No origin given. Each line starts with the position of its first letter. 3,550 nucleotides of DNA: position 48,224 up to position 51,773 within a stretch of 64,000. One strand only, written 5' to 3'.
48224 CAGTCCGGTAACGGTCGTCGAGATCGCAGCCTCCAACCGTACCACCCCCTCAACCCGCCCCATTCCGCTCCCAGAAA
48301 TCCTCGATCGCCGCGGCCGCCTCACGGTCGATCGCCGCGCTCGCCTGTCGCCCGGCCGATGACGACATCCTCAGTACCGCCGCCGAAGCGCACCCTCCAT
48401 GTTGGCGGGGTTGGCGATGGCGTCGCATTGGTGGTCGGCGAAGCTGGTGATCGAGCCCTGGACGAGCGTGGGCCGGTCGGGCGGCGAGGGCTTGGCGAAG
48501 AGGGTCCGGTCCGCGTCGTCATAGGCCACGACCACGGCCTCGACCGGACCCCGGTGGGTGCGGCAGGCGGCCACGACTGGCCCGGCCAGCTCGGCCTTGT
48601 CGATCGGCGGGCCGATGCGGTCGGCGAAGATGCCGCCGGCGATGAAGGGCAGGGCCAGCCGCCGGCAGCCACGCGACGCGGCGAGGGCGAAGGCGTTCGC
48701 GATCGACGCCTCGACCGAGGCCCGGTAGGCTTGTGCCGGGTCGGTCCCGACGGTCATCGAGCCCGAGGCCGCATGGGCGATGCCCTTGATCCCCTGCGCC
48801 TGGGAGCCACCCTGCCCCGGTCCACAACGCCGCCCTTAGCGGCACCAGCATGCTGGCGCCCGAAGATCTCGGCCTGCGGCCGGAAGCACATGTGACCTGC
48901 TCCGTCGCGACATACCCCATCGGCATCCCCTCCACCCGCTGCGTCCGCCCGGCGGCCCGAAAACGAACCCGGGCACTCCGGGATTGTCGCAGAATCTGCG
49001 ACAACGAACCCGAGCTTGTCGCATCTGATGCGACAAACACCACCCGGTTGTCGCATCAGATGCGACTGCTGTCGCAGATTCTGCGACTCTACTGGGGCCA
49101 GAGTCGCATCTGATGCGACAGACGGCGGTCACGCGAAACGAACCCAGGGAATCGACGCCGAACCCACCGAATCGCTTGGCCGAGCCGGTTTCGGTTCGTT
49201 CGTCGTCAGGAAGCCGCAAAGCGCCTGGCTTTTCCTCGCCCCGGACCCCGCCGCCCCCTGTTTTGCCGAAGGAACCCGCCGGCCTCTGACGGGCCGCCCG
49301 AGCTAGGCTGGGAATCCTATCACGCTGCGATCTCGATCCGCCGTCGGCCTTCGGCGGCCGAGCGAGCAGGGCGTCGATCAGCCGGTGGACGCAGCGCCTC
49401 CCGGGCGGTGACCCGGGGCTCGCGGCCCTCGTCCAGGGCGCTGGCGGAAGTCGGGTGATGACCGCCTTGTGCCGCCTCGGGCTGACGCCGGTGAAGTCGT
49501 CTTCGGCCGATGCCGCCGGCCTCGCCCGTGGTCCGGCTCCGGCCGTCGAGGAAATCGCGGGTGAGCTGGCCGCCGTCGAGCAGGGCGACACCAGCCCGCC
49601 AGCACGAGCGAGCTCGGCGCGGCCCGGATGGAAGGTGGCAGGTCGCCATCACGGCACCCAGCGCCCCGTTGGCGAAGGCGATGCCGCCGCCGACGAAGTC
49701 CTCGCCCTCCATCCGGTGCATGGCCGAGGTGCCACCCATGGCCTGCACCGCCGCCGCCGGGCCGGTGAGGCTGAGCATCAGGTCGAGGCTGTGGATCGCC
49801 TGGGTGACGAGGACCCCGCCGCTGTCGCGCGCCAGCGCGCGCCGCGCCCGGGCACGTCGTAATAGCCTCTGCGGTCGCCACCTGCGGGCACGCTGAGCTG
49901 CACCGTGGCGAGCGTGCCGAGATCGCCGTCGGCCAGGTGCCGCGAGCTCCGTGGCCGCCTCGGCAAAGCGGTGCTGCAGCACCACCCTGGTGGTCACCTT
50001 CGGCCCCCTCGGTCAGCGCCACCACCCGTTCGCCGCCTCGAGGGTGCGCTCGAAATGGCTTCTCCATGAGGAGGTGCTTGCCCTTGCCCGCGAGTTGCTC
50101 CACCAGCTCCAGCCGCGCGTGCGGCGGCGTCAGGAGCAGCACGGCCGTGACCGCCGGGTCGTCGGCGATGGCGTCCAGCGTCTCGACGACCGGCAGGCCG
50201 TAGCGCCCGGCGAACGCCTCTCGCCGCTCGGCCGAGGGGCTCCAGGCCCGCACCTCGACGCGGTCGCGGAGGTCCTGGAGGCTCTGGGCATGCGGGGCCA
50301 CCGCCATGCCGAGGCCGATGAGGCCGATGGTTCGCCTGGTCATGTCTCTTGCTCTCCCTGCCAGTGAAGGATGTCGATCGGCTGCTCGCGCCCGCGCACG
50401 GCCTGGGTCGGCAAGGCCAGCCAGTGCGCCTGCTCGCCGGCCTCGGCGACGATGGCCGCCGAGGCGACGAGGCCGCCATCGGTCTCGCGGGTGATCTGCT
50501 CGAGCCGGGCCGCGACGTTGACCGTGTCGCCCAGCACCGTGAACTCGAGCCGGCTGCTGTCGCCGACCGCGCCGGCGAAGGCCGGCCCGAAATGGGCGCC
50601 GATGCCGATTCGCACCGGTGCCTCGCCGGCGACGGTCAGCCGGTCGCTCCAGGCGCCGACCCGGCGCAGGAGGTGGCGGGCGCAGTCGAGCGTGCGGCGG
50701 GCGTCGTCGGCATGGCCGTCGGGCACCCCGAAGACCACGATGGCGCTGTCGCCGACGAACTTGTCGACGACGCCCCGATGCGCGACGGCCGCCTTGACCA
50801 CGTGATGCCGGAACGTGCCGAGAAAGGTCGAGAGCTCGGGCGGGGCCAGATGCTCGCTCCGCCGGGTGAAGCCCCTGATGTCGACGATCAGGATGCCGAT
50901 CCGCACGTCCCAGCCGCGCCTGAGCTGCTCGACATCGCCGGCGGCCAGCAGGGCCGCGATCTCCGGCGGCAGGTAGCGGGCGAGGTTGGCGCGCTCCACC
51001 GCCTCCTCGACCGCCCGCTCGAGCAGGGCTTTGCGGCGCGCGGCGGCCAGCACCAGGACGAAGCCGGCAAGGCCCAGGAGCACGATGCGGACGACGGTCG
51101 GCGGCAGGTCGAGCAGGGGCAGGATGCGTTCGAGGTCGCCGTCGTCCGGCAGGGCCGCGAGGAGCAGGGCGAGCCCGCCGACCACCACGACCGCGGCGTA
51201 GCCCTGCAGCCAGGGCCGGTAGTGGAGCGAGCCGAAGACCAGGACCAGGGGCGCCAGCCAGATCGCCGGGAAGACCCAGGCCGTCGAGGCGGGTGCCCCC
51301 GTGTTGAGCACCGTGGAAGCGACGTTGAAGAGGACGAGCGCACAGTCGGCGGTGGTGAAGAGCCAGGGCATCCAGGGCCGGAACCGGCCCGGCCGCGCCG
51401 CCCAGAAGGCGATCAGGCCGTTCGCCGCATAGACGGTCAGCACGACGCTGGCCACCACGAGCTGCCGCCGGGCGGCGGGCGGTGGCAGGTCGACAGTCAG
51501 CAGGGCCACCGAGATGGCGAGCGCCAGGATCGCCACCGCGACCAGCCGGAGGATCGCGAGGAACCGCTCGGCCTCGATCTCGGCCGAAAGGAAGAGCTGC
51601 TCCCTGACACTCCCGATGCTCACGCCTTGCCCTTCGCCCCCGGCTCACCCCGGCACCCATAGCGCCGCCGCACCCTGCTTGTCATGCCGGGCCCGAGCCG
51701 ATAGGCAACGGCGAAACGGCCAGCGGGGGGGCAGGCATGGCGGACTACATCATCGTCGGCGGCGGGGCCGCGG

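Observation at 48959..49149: Dense array of five perfect palindromes (two core variants, alternating orientation) bracketed by an imperfect direct repeat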

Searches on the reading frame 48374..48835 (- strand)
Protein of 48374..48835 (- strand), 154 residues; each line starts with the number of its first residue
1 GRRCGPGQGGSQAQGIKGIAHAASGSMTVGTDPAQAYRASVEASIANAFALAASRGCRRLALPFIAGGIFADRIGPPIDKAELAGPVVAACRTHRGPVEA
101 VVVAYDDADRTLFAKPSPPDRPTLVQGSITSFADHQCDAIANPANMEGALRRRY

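Call 18: search_protein_families(library=pfam, proteins=[window:48374-48835:-], max_evalue=0.01)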
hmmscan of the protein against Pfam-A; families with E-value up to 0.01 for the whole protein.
window:48374-48835:- (154 aa): 1 family
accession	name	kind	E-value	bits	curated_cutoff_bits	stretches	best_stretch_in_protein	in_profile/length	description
PF01661.27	Macro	-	0.01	16.3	22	0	16-70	55-107/118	Macro domain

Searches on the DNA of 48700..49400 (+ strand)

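Call 8: search_rna_families(source=window, start=48700, end=49400, threshold=evalue, max_evalue=10)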
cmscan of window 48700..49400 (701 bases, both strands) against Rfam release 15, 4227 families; matches with E-value up to 10: 12.
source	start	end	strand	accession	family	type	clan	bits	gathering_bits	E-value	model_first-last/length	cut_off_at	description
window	49023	49062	+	RF04014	mir-8338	Gene; miRNA;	-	24.1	80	0.015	1-61/61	no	mir-8338 microRNA precursor family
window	49022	49061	-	RF04014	mir-8338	Gene; miRNA;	-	24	80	0.016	1-61/61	no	mir-8338 microRNA precursor family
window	48978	49092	-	RF01390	isrG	Gene; sRNA;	-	23.8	100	0.00025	1-279/279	no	isrG Hfq binding RNA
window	49044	49125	+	RF01390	isrG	Gene; sRNA;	-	20.1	100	0.0033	123-211/279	no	isrG Hfq binding RNA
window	49038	49130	+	RF03859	mir-6132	Gene; miRNA;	-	16.1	112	2.1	1-94/94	no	mir-6132 microRNA precursor family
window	48869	48890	+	RF01114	TMV_UPD-PK1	Cis-reg;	-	16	33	3.8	1-22/22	no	Pseudoknot of upstream pseudoknot domain (UPD) of the 3'UTR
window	49038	49132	-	RF00730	mir-277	Gene; miRNA;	-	15.5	43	1.2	1-90/90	no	mir-277 microRNA precursor family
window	48990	49080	-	RF03164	NiCo-AnGGAG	Cis-reg; riboswitch;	CL00122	13.6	64.5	9.3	1-89/89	no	NiCo-AnGGAG riboswitch aptamer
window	49205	49216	-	RF01727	SAM-SAH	Cis-reg; riboswitch;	-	13.1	40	3.7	13-24/49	no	SAM/SAH riboswitch aptamer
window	49261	49306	-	RF02803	PyrR205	Gene; snRNA; snoRNA; HACA-box;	-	13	35.6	6.9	1-61/61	no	Pyrobaculum sRNA 205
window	49265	49307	+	RF01131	sR47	Gene; snRNA; snoRNA; CD-box;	CL00132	12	40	4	1-55/55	no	Small nucleolar RNA sR47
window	49226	49319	-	RF01953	SOX2OT_exon3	Gene; lncRNA;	-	7.3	70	7.6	1-276/276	no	SOX2 overlapping transcript exon 3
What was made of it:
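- On Known RNA family (Rfam 15): The region's best hits are 24 bits against thresholds of 80-100 (call 8).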

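Call 11: search_dna_similar(query=window:48900-49250:+, collection=plasmids, mode=distant, max_evalue=0.01)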
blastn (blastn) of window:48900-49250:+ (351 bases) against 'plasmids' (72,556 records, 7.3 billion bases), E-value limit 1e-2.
No match.
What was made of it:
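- Closest known: Plasmid centromere and iteron arrays. Different: No match in the plasmid collection (call 11).
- No similar DNA was found in the plasmid collection (call 11).
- Tried and rejected: The plasmid collection gave no match with the block (call 11).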

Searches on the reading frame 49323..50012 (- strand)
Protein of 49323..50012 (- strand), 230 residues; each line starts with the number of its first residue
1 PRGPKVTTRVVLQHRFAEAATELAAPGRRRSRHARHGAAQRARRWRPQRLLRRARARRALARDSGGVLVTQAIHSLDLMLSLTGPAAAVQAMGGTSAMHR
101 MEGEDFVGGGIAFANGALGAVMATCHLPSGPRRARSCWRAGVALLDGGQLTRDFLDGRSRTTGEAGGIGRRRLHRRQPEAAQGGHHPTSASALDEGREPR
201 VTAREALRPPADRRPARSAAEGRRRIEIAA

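Call 18: search_protein_families(library=pfam, proteins=[window:49323-50012:-], max_evalue=0.01)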
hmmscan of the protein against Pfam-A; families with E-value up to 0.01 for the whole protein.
window:49323-50012:- (230 aa): 2 families
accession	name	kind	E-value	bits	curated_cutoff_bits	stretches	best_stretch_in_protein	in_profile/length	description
PF22725.1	GFO_IDH_MocA_C3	-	7.7e-12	45.7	27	1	42-131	23-111/124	GFO/IDH/MocA C-terminal domain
PF02894.22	GFO_IDH_MocA_C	-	4.6e-05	23.8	22.9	1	62-127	37-105/218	Oxidoreductase family, C-terminal alpha/beta domain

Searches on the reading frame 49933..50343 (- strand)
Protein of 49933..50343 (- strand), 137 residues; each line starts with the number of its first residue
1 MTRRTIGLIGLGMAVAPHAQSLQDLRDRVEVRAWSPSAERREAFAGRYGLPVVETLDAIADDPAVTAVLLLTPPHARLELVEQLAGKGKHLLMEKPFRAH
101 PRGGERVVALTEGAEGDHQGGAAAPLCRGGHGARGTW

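Call 18: search_protein_families(library=pfam, proteins=[window:49933-50343:-], max_evalue=0.01)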
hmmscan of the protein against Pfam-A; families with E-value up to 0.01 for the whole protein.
seq(137 aa): 1 family
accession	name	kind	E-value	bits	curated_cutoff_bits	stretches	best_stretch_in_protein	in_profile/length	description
PF01408.29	GFO_IDH_MocA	-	8.4e-19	68.9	24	1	6-112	3-110/120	Oxidoreductase family, NAD-binding Rossmann fold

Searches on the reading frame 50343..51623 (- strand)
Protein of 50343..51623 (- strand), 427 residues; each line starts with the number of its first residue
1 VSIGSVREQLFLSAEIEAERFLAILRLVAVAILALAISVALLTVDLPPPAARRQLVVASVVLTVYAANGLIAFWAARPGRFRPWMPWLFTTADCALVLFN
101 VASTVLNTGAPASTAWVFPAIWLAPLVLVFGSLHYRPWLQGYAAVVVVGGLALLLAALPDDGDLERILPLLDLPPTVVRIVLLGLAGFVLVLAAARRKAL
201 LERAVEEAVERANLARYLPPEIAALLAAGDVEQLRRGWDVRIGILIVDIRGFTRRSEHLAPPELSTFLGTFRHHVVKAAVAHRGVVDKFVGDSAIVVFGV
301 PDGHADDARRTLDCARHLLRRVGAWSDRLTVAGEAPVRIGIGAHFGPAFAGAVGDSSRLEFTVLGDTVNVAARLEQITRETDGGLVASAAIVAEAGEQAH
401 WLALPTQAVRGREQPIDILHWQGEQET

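Call 18: search_protein_families(library=pfam, proteins=[window:50343-51623:-], max_evalue=0.01)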
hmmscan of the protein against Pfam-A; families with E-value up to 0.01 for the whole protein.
window:50343-51623:- (427 aa): 1 family
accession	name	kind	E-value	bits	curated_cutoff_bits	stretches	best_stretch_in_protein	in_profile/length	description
PF00211.25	Guanylate_cyc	-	1.7e-12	47.7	21.9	1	242-379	9-141/183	Adenylate and Guanylate cyclase catalytic domain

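Call 19: find_encoding_contigs(protein=window:50343-51623:-, flank=10000, max_places=6)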
Protein window:50343-51623:- (427 aa): no gene with exactly this product is on record in the collection.

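Call 29: find_homologous_proteins(query=window:50343-51623:-, max_evalue=1e-30)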
Query window:50343-51623:- (427 aa): 361 proteins with E <= 1e-30 among 8000 candidates; the best 120 are listed.
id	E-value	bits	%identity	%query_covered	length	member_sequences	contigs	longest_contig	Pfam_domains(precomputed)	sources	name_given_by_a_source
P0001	2.1e-271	918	100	100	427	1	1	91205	PF00211.26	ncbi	ncbi:MAG: adenylate/guanylate cyclase domain-containing protein [Geminicoccaceae bacterium]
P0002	5.4e-249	844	91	100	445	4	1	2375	PF00211.26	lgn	-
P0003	3.3e-239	812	88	100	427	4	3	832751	PF00211.26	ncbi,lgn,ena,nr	ncbi:MAG: adenylate/guanylate cyclase domain-containing protein [Geminicoccaceae bacterium]|nr:adeny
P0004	5.9e-222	755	81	100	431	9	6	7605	PF00211.26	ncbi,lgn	-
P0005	3.4e-218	743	79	100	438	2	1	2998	PF00211.26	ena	-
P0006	3.5e-151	522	60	99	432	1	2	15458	PF00211.26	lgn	-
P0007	2.2e-150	520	62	97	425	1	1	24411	PF00211.26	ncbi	-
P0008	3.1e-149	516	62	98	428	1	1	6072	PF00211.26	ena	-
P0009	2.7e-147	509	62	98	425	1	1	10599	PF00211.26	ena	-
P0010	6.9e-147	508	62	98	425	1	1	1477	PF00211.26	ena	-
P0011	8.5e-146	505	61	98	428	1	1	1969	PF00211.26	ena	-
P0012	3.8e-144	499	60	98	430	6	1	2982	PF00211.26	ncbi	-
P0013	5.5e-144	499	61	98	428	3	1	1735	PF00211.26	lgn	-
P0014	6.3e-144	498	60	98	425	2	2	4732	PF00211.26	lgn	-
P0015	7.1e-144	498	61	97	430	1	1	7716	PF00211.26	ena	-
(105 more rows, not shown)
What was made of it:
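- The window's cyclase is 100% identical to one from a Geminicoccaceae MAG (call 29).
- Tried and rejected: The source was identified through a homologue search instead (call 29).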

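Call 30: find_encoding_contigs(protein=P0003, flank=10000, max_places=4)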
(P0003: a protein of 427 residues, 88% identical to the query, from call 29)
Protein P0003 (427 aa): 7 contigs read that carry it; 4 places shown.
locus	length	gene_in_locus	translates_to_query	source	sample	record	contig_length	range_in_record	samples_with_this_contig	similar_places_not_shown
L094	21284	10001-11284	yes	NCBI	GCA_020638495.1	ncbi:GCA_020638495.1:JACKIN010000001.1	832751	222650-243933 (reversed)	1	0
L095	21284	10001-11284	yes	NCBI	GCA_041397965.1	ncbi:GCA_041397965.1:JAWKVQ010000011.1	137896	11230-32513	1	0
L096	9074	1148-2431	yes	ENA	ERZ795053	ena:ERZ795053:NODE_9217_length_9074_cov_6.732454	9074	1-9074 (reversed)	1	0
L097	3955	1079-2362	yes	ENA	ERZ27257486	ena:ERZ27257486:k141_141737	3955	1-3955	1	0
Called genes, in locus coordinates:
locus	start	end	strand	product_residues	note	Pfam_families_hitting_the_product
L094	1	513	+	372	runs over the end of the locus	PF05222:AlaDh_PNT_N, PF02826:2-Hacid_dh_C (faint), PF01262:AlaDh_PNT_C, PF01488:Shikimate_DH (weak)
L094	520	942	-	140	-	PF09335:VTT_dom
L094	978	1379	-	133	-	-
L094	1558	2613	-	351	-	PF00005:ABC_tran, PF02463:SMC_N (faint), PF13304:AAA_21 (faint), PF17912:OB_MalK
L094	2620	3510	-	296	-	PF00528:BPD_transp_1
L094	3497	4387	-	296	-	PF00528:BPD_transp_1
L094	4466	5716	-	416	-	PF01547:SBP_bac_1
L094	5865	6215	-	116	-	PF04343:DUF488, PF22751:DUF488-N3a, PF22752:DUF488-N3i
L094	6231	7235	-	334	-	PF01408:GFO_IDH_MocA, PF02894:GFO_IDH_MocA_C, PF22725:GFO_IDH_MocA_C3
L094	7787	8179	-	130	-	-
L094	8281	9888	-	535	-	PF00732:GMC_oxred_N, PF00890:FAD_binding_2 (faint), PF01266:DAO (weak), PF13450:NAD_binding_8 (faint), PF05199:GMC_oxred_C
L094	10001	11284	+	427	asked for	PF00211:Guanylate_cyc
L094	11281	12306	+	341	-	PF01408:GFO_IDH_MocA, PF02894:GFO_IDH_MocA_C, PF22725:GFO_IDH_MocA_C3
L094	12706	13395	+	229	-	PF01661:Macro (faint)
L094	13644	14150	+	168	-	PF05974:DUF892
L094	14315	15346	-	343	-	PF16884:ADH_N_2, PF00107:ADH_zinc_N, PF13602:ADH_zinc_N_2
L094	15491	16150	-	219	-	PF02798:GST_N, PF13417:GST_N_3, PF13409:GST_N_2, PF00043:GST_C, PF14497:GST_C_3, PF13410:GST_C_2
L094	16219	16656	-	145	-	PF01850:PIN (weak), PF13470:PIN_3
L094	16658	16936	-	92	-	PF04014:MazE_antitoxin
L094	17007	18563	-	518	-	PF06808:DctM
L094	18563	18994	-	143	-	PF04290:DctQ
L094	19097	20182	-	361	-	PF03480:DctP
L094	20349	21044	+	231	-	PF03591:AzlC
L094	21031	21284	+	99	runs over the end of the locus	PF05437:AzlD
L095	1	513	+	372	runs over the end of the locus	PF05222:AlaDh_PNT_N, PF02826:2-Hacid_dh_C (faint), PF01262:AlaDh_PNT_C, PF01488:Shikimate_DH (weak)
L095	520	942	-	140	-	PF09335:VTT_dom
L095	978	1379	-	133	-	-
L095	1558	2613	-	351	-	PF00005:ABC_tran, PF02463:SMC_N (faint), PF13304:AAA_21 (faint), PF17912:OB_MalK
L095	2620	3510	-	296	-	PF00528:BPD_transp_1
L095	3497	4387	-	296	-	PF00528:BPD_transp_1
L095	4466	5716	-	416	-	PF01547:SBP_bac_1, PF13416:SBP_bac_8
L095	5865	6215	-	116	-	PF04343:DUF488, PF22751:DUF488-N3a, PF22752:DUF488-N3i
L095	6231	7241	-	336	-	PF01408:GFO_IDH_MocA, PF22725:GFO_IDH_MocA_C3, PF02894:GFO_IDH_MocA_C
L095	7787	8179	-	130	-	-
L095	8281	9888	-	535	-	PF00732:GMC_oxred_N, PF00890:FAD_binding_2 (faint), PF01266:DAO (weak), PF13450:NAD_binding_8 (faint), PF05199:GMC_oxred_C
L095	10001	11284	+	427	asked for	PF00211:Guanylate_cyc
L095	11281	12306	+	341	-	PF01408:GFO_IDH_MocA, PF02894:GFO_IDH_MocA_C, PF22725:GFO_IDH_MocA_C3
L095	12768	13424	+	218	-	PF01661:Macro (faint)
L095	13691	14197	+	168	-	PF05974:DUF892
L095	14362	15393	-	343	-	PF16884:ADH_N_2, PF00107:ADH_zinc_N, PF13602:ADH_zinc_N_2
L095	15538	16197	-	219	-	PF02798:GST_N, PF13417:GST_N_3, PF13409:GST_N_2, PF00043:GST_C, PF14497:GST_C_3, PF13410:GST_C_2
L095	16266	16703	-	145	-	PF01850:PIN, PF13470:PIN_3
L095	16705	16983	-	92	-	PF04014:MazE_antitoxin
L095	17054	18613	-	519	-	PF06808:DctM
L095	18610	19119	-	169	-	PF04290:DctQ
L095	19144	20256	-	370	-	PF03480:DctP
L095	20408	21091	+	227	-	PF03591:AzlC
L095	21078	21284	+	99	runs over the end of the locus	PF05437:AzlD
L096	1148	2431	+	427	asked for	PF00211:Guanylate_cyc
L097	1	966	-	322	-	?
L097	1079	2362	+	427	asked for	PF00211:Guanylate_cyc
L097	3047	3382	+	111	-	PF02894:GFO_IDH_MocA_C (weak)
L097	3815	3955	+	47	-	?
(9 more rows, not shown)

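Call 31: find_encoding_contigs(protein=P0004, flank=10000, max_places=6)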
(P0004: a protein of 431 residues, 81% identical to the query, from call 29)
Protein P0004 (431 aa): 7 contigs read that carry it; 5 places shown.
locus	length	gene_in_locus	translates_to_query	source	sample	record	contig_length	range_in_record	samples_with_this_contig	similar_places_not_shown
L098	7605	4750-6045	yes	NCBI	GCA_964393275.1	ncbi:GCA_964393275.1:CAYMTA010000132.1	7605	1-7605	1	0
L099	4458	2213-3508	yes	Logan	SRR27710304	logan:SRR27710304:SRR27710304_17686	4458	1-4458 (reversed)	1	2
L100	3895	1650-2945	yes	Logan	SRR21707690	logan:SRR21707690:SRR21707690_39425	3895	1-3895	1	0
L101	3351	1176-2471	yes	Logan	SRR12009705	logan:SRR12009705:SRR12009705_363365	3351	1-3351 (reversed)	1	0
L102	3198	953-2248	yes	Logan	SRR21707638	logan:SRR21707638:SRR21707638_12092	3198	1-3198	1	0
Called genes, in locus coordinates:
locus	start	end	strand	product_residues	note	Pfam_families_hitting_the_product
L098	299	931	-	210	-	PF01609:DDE_Tnp_1, PF13701:DDE_Tnp_1_4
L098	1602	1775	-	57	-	-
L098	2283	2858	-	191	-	PF04828:GFA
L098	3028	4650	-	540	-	PF00732:GMC_oxred_N, PF00890:FAD_binding_2 (faint), PF01266:DAO, PF05199:GMC_oxred_C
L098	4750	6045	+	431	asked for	PF00211:Guanylate_cyc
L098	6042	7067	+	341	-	PF01408:GFO_IDH_MocA, PF02894:GFO_IDH_MocA_C, PF22725:GFO_IDH_MocA_C3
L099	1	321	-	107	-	?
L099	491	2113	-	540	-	PF00732:GMC_oxred_N, PF00890:FAD_binding_2 (faint), PF01266:DAO, PF05199:GMC_oxred_C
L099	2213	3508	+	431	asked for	PF00211:Guanylate_cyc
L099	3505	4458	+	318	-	?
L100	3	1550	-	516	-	?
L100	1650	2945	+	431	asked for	PF00211:Guanylate_cyc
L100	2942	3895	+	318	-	?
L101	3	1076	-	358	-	?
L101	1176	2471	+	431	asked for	PF00211:Guanylate_cyc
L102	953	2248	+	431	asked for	PF00211:Guanylate_cyc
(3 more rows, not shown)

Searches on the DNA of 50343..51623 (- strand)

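Call 93: search_rna_families(sources=[L150, L142, L097], threshold=evalue, max_evalue=0.1)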
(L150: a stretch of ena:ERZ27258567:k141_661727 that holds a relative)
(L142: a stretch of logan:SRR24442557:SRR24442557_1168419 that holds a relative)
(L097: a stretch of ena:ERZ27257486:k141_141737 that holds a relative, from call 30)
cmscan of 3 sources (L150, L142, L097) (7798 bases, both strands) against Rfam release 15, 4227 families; matches with E-value up to 0.1: 3.
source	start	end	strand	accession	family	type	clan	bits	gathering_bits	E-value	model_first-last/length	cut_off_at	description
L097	3486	3532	-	RF03937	mir-9456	Gene; miRNA;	-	27.4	80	0.053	1-68/68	no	mir-9456 microRNA precursor family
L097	3473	3548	-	RF03771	mir-341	Gene; miRNA;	-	24.7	90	0.09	1-96/96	no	mir-341 microRNA precursor family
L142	112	167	-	RF00729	mir-278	Gene; miRNA;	-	22.8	55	0.091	1-75/75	no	mir-278 microRNA precursor family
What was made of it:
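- On Known RNA family (Rfam 15): Relatives show nothing better (call 93).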
